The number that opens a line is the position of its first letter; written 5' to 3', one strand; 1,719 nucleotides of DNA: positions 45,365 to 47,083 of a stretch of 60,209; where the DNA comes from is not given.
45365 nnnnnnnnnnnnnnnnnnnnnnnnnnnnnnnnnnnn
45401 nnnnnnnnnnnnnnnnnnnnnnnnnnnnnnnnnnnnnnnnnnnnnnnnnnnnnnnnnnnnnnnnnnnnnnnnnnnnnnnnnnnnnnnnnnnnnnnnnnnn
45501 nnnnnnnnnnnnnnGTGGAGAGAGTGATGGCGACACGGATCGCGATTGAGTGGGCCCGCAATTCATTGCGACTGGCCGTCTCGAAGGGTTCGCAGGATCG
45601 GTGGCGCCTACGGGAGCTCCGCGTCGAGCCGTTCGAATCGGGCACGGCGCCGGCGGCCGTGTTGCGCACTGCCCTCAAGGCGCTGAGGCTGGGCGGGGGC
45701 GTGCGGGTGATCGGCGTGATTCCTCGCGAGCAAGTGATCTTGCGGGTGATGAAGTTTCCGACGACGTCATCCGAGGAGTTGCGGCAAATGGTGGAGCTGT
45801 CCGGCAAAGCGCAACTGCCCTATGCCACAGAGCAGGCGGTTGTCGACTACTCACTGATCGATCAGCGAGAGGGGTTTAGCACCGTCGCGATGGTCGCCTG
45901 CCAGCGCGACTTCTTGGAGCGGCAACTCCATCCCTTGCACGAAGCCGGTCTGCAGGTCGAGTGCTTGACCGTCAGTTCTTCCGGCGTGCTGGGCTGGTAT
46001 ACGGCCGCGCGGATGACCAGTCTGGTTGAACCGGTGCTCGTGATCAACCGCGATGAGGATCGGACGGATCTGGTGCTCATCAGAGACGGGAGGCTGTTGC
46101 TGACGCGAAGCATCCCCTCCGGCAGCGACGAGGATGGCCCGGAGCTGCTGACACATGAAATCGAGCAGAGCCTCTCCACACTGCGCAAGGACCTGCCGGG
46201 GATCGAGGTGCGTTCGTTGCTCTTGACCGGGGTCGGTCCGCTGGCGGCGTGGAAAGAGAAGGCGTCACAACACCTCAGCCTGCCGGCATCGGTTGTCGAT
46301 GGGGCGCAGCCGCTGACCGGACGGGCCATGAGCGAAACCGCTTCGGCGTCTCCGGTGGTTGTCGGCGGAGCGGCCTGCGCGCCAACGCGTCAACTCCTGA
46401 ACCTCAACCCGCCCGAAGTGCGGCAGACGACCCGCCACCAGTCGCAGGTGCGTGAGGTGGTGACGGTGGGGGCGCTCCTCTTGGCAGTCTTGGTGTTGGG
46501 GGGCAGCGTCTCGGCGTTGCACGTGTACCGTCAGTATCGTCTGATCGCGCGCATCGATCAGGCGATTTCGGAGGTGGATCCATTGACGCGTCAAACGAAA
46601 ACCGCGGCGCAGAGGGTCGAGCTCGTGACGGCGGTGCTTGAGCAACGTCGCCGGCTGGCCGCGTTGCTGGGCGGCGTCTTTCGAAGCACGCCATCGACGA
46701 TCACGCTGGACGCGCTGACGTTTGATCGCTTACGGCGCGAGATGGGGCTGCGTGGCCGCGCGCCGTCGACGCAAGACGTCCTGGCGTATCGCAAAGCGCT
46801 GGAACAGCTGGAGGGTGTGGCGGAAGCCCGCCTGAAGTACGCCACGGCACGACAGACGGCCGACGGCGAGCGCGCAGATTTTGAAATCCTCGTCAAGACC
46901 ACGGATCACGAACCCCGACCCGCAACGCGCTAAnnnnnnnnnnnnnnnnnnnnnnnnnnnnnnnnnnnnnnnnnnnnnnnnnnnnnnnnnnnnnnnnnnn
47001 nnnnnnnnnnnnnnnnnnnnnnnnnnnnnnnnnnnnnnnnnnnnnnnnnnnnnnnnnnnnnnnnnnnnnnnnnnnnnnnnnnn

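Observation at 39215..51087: Hybrid T2SS / MSHA-like 14-gene cluster with unusual composition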

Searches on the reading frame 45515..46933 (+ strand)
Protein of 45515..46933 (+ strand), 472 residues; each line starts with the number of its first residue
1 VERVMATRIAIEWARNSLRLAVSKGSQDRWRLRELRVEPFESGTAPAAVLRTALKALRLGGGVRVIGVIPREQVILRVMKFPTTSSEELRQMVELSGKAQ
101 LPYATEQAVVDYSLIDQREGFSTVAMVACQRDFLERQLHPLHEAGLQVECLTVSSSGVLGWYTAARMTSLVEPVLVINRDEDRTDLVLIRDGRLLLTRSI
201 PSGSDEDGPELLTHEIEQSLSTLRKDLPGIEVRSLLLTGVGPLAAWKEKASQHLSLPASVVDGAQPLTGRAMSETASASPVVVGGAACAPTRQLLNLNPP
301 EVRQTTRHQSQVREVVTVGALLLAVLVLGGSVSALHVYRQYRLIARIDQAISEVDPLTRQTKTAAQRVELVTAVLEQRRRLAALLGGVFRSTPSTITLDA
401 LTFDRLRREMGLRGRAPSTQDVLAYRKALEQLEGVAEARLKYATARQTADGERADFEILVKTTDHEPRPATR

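Call 3: search_protein_families(library=pfam, proteins=[window:45515-46933:+], max_evalue=0.01)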
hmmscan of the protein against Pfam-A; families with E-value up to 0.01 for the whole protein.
window:45515-46933:+ (472 aa): 3 families
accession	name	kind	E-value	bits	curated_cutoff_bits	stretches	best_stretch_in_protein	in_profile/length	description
PF11104.14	PilM_2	-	1.7e-06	27.7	27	1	50-157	51-161/340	Type IV pilus assembly protein PilM;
PF05134.19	T2SSL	-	3e-05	24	25.5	1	19-153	4-133/231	Type II secretion system (T2SS), protein L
PF01112.23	Asparaginase_2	-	0.008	15.8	27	0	325-410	3-88/309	Asparaginase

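Call 5: search_protein_families(library=ncbifam, proteins=[window:45515-46933:+], max_evalue=0.01)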
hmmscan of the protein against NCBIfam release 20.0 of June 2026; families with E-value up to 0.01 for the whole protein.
window:45515-46933:+ (472 aa): 3 families
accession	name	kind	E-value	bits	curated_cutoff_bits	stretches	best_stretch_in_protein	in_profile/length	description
TIGR01175.1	pilM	subfamily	7.7e-17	61.3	133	1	65-206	71-222/348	type IV pilus assembly protein PilM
NF045709.1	Amuc_1101_fam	equivalog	1.1e-13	50.9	650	1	63-203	70-208/608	Amuc_1101 family PilM-like pilus complex protein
TIGR01709.2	typeII_sec_gspL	equivalog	1.5e-07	30.9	65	1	51-436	37-377/392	type II secretion system protein GspL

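Call 8: find_homologous_proteins(query=window:45524-46933:+, max_evalue=0.001)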
Query window:45524-46933:+ (469 aa): 85 proteins with E <= 0.001 among 8000 candidates.
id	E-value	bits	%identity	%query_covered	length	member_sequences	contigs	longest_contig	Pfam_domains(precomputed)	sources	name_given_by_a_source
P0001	1.1e-293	992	100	100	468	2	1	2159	PF05134.20,PF11104.15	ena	-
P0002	1.0e-134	468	52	97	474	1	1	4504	PF05137.19,PF11104.15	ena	-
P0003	5.5e-130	452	50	98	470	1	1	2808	PF11104.15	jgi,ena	-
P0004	3.0e-127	443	51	97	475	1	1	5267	PF11104.15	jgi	jgi:Tfp pilus assembly protein PilN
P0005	1.7e-125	438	48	97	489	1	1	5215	PF11104.15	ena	-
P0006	2.3e-124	434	47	99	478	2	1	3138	PF11104.15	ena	-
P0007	8.4e-124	432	48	99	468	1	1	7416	PF11104.15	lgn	-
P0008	2.8e-123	430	50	97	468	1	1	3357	PF11104.15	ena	-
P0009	3.0e-123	430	48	98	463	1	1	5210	PF11104.15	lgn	-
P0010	4.2e-123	430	49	97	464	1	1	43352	PF05134.20,PF11104.15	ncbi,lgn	-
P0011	6.8e-123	429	48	97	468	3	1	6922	PF11104.15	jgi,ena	-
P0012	9.2e-123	429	49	98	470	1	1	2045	PF11104.15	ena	-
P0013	3.5e-121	423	49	97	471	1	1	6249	PF05137.19,PF11104.15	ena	-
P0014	6.3e-121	423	49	97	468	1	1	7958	PF11104.15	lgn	-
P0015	8.2e-121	422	49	99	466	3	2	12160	PF05137.19,PF11104.15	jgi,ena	-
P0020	9.5e-120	419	48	100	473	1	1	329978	PF11104.15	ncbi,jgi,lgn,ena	-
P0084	1.6e-73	266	37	98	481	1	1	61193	PF11104.15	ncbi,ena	-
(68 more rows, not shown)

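Call 9: find_encoding_contigs(protein=P0020, flank=10000, max_places=2)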
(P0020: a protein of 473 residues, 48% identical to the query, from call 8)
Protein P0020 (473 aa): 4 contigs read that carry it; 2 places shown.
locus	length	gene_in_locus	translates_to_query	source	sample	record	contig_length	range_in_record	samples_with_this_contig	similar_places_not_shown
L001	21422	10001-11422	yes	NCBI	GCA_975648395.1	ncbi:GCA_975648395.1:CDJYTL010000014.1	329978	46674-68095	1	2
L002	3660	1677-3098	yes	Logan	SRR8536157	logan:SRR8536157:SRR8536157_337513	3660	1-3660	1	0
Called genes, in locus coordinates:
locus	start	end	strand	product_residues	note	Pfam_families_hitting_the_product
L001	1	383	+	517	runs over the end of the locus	PF01590:GAF (weak), PF13185:GAF_2 (weak), PF13492:GAF_3 (faint), PF00512:HisKA, PF02518:HATPase_c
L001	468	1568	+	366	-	PF00072:Response_reg, PF13487:HD_5, PF01966:HD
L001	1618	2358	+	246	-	PF00106:adh_short, PF08659:KR, PF13561:adh_short_C2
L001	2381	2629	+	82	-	PF00550:PP-binding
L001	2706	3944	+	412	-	PF00109:ketoacyl-synt, PF02801:Ketoacyl-synt_C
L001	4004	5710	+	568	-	PF05157:MshEN, PF00437:T2SSE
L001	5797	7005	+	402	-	PF28597:T2SSF_N, PF00482:T2SSF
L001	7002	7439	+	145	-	PF07963:N_methyl (weak), PF08334:T2SSG, PF22434:PilW_C (weak)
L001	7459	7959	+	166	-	PF12019:GspH (weak)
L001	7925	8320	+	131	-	-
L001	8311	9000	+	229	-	PF11612:T2SSJ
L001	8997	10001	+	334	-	PF03934:T2SSK (weak)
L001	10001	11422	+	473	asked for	PF11104:PilM_2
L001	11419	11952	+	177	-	PF04612:T2SSM (weak), PF10741:T2SSM_b (weak)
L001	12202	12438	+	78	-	PF13411:MerR_1, PF00376:MerR (weak)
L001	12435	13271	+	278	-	PF13191:AAA_16 (faint), PF13401:AAA_22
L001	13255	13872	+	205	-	PF11356:T2SSC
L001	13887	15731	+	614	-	PF13103:TonB_2 (faint), PF07660:STN (faint), PF03958:Secretin_N, PF00263:Secretin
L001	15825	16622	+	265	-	PF00106:adh_short, PF08659:KR (faint), PF13561:adh_short_C2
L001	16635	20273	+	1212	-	PF02463:SMC_N, PF13175:AAA_15, PF13304:AAA_21 (weak), PF13476:AAA_23, PF13555:AAA_29 (weak), PF06470:SMC_hinge, PF02463:SMC_N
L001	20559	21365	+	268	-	-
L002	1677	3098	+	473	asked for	PF11104:PilM_2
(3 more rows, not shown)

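Call 10: find_encoding_contigs(protein=P0084, flank=10000, max_places=2)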
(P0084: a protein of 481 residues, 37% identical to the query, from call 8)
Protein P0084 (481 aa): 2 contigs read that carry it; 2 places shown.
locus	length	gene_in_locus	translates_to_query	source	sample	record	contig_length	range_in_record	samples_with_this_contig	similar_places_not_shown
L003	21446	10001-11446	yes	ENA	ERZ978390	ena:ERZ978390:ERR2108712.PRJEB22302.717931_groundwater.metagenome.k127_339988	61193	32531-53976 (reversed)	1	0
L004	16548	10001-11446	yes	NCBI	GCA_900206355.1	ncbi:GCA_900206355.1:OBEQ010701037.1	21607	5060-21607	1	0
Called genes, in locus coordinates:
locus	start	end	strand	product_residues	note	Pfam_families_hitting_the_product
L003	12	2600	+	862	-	-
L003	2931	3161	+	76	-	-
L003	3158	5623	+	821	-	-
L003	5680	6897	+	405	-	PF28597:T2SSF_N, PF00482:T2SSF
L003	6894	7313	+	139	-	PF07963:N_methyl (weak), PF08334:T2SSG, PF22434:PilW_C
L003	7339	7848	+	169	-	-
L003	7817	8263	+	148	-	-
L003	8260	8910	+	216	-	-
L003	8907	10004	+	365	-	-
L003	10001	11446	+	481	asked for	PF11104:PilM_2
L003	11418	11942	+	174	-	-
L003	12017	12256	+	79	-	PF13411:MerR_1, PF00376:MerR (weak)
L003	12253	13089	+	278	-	PF20703:nSTAND1 (weak), PF13191:AAA_16 (faint), PF01637:ATPase_2 (weak), PF13401:AAA_22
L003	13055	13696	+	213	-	PF11356:T2SSC (weak)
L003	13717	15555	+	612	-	PF03958:Secretin_N, PF00263:Secretin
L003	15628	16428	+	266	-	PF00106:adh_short, PF08659:KR (faint), PF13561:adh_short_C2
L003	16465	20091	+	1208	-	PF02463:SMC_N, PF13175:AAA_15, PF13304:AAA_21 (weak), PF13476:AAA_23, PF13555:AAA_29 (weak), PF06470:SMC_hinge, PF13304:AAA_21 (weak)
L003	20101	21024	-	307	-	PF13424:TPR_12 (weak), PF00515:TPR_1, PF13414:TPR_11, PF13432:TPR_16, PF13432:TPR_16, PF13414:TPR_11, PF00515:TPR_1, PF07719:TPR_2, +15 more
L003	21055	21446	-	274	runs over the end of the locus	-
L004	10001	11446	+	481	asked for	PF11104:PilM_2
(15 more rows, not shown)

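Call 20: find_related_loci(query=A1, collection=genome_contigs, flank=10000)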
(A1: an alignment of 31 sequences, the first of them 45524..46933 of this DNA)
Query A1 (469 aa) in genome_contigs; peptide patterns used: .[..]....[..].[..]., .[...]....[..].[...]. (x = any residue, [..] = any of these).
22 stretches matched a pattern; 15 encode a relative of the query (tblastn E <= 1e-3); 15 distinct loci.
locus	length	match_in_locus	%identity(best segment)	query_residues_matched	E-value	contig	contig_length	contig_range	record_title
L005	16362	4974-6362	47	1-458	4e-128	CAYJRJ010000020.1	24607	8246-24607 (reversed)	MAG TPA_asm: uncultured Planctomycetales bacterium isolate ERP125453_co1_43 genome assembly, contig: NODE_1847_length_24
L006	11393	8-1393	48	1-458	8e-127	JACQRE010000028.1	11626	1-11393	MAG: Candidatus Omnitrophota bacterium isolate NC_groundwater_1351_Ag_S-0.2um_67_50 S_p2_S4_coassembly_k141_612705, whol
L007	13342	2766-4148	46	1-457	3e-126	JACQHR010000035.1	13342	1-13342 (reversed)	MAG: Candidatus Omnitrophota bacterium isolate NC_groundwater_1104_Ag_S2p5_61_386 S_2p5_S6_coassembly_k141_3538505, whol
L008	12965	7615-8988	45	2-455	3e-121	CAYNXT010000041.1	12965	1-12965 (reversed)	MAG TPA_asm: uncultured Planctomycetales bacterium isolate ERP125453_co1_54 genome assembly, contig: NODE_5276_length_12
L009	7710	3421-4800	46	2-458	9e-120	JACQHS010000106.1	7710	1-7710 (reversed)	MAG: Candidatus Omnitrophota bacterium isolate NC_groundwater_1105_Ag_S2p5_64_204 S_2p5_S6_coassembly_k141_3747187, whol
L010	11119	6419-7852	46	2-464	2e-117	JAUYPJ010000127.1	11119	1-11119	MAG: Candidatus Omnitrophota bacterium isolate C4_metabat.bin.25 C4_k141_704816, whole genome shotgun sequence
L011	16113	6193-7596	47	2-458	8e-117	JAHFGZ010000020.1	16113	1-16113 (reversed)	MAG: Candidatus Omnitrophota bacterium isolate nzgw327 NODE_5095_length_16114_cov_6.199900, whole genome shotgun sequenc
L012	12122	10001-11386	48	2-458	3e-116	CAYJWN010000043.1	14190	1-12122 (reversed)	MAG TPA_asm: uncultured Planctomycetales bacterium isolate ERP125453_co1_486 genome assembly, contig: NODE_4557_length_1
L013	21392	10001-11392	45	2-460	2e-113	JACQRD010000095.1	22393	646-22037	MAG: Candidatus Omnitrophota bacterium isolate NC_groundwater_1350_Ag_S-0.2um_65_73 S_p2_S4_coassembly_k141_3594822, who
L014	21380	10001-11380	44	1-458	1e-112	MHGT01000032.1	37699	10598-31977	MAG: Omnitrophica WOR_2 bacterium RIFCSPHIGHO2_02_FULL_67_20 rifcsphigho2_02_scaffold_4173, whole genome shotgun sequenc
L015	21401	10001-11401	46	2-458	6e-117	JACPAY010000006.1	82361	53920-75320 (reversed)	MAG: Candidatus Omnitrophota bacterium isolate NC_groundwater_243_Ag_S-0.2um_69_17 S5_GD2017_2_S2_scaffold_438, whole ge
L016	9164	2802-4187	45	1-458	4e-103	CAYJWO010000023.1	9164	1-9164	MAG TPA_asm: uncultured Planctomycetales bacterium isolate ERP125453_co1_484 genome assembly, contig: NODE_9073_length_9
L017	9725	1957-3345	44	2-458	2e-101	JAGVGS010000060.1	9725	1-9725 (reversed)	MAG: Candidatus Omnitrophota bacterium isolate DeMMO2_33 c_000000097288, whole genome shotgun sequence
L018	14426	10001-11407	40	5-457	9e-93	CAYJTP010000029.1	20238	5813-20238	MAG TPA_asm: uncultured Planctomycetales bacterium isolate ERP125453_co1_410 genome assembly, contig: NODE_2588_length_2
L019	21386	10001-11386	50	5-460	8e-135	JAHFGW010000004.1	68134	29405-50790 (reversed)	MAG: Candidatus Omnitrophota bacterium isolate nzgw324 NODE_475_length_68135_cov_6.923825, whole genome shotgun sequence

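Call 23: search_protein_families(library=pfam, proteins=[L003:3158-5623:+, L003:2931-3161:+, L003:12-2600:+, L013:3162-3530:+], max_evalue=0.001)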
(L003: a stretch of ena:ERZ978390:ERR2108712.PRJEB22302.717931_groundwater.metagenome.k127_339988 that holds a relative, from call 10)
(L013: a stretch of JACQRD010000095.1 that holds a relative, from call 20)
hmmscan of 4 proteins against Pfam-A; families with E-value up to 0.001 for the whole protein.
L003:3158-5623:+ (821 aa): 0 families

L003:2931-3161:+ (76 aa): 0 families

L003:12-2600:+ (862 aa): 0 families

L013:3162-3530:+ (123 aa): 1 family
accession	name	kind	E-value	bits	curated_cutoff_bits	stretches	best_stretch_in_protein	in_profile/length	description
PF00072.30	Response_reg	-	6.4e-30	104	30.2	1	5-106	2-103/111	Response regulator receiver domain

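Call 63: predict_structure(alignment_id=A1)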
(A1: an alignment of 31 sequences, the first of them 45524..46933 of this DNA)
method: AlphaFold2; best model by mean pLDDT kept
length: 469 residues; sequences in the alignment: 31
mean_pLDDT: 91.5   pTM: 0.71
mean pLDDT of the five models: 91.5, 89.3, 88.9, 88.4, 88.2
residues with pLDDT >= 90: 369; 70-90: 79; 50-70: 19; < 50: 2
segments of 3 or more residues with pLDDT < 50: none
pLDDT, mean of each block of 10 residues (from residue 1): 93 94 90 92 95 91 97 96 97 93 95 97 97 97 96 97 91 95 96 90 77 92 93 95 94 95 73 85 95 96 93 96 96 93 87 75 80 86 93 95 92 96 96 95 89 95 56
secondary structure, 60 per line:
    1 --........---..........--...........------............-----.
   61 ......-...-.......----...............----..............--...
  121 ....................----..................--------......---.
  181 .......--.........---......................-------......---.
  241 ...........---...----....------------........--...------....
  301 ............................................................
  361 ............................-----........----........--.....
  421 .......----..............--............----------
elements in order: E3-10 E14-23 E26-36 H43-54 E60-66 E72-78 H83-97 E105-115 E118-127 H128-140 E145-150 H151-162 E171-176 E180-187 E190-198 H202-223 E231-236 H240-251 E255-257 H278-285 H297-388 E394-401 E406-413 H416-427 E432-445 E448-459

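Call 66: fold_search(model_id=the predicted structure, library=pdb)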
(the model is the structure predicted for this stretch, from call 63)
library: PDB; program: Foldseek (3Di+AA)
matches with E <= 10: 1728; with E <= 0.001: 213
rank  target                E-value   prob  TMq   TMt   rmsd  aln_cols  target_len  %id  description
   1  5eq6_B                6.7e-18  1.00  0.43  0.54   6.7       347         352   16  Pseudomonas aeruginosa PilM bound to AMP-PNP (released 2016-04-27)
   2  5eou_B                8.0e-18  1.00  0.48  0.61   5.4       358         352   17  Pseudomonas aeruginosa PilM:PilN1-12 bound to ATP (released 2016-04-27)
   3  5eou_A                1.2e-17  1.00  0.46  0.62   5.4       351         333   17  Pseudomonas aeruginosa PilM:PilN1-12 bound to ATP (released 2016-04-27)
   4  5eoy_B                1.6e-17  1.00  0.42  0.54   6.6       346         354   16  Pseudomonas aeruginosa SeMet-PilM bound to ADP (released 2016-04-27)
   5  5eox_B                1.7e-17  1.00  0.42  0.53   7.0       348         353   16  Pseudomonas aeruginosa PilM bound to ADP (released 2016-04-27)
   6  5eox_A                2.7e-17  1.00  0.42  0.54   6.9       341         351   16  Pseudomonas aeruginosa PilM bound to ADP (released 2016-04-27)
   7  5eq6_A                2.8e-17  1.00  0.43  0.54   6.5       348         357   16  Pseudomonas aeruginosa PilM bound to AMP-PNP (released 2016-04-27)
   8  5eoy_A                3.2e-17  1.00  0.43  0.54   6.5       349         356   15  Pseudomonas aeruginosa SeMet-PilM bound to ADP (released 2016-04-27)
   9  2ych_A                1.1e-14  1.00  0.49  0.66   4.8       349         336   21  PilM-PilN type IV pilus biogenesis complex (released 2011-05-11)
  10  3jc8_Ma               3.1e-14  1.00  0.48  0.62   5.2       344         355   16  Architectural model of the type IVa pilus machine in a piliated state (released 2016-03-16)
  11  3wt0_D                1.9e-11  1.00  0.39  0.47   7.7       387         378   13  Crystal Structure Analysis of Cell Division Protein (released 2015-04-29)
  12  1yf5                  7.1e-11  1.00  0.34  0.62   7.8       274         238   12  Cyto-Epsl: The Cytoplasmic Domain Of Epsl, An Inner Membrane Component Of The Type II Secretion System Of Vibrio Cholera (released 2005-05-03)
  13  3wt0_C                7.5e-11  1.00  0.40  0.48   7.3       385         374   13  Crystal Structure Analysis of Cell Division Protein (released 2015-04-29)
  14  7q6i_D                1.6e-10  1.00  0.42  0.52   6.0       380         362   12  Vibrio maritimus FtsA 1-396 ATP and FtsN 1-29, bent tetramers in double filament arrangement (released 2022-09-21)
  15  3hrg                  1.6e-10  1.00  0.35  0.56   5.9       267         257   12  Crystal structure of Bacteroides thetaiotaomicron BT_3980, protein with actin-like ATPase fold and unknown function (NP_ (released 2009-06-23)
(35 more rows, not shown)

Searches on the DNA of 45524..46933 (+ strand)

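Call 41: search_rna_families(sources=[L013, L001, L008, L010, L014, L015, L018, L019], threshold=gathering)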
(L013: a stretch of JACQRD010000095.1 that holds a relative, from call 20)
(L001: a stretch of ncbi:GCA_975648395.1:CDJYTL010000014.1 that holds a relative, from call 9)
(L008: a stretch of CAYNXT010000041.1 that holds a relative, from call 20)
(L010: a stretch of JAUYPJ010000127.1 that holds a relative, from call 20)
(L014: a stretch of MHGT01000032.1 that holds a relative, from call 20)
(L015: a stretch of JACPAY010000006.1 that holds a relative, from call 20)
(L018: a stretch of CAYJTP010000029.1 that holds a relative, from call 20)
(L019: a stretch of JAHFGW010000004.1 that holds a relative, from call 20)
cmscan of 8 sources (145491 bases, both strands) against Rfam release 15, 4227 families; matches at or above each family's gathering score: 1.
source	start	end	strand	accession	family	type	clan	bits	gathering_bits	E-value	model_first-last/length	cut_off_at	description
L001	20355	20431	+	RF03167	c-di-GMP-I-GGC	Cis-reg; riboswitch;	CL00126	68.9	59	7.6e-14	1-80/80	no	c-di-GMP-I-GGC riboswitch aptamer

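Call 42: search_rna_families(source=L013, start=1200, end=3700, threshold=evalue, max_evalue=1, show_alignments=1)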
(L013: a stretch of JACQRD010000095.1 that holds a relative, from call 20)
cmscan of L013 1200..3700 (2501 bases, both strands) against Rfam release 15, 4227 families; matches with E-value up to 1: 0.
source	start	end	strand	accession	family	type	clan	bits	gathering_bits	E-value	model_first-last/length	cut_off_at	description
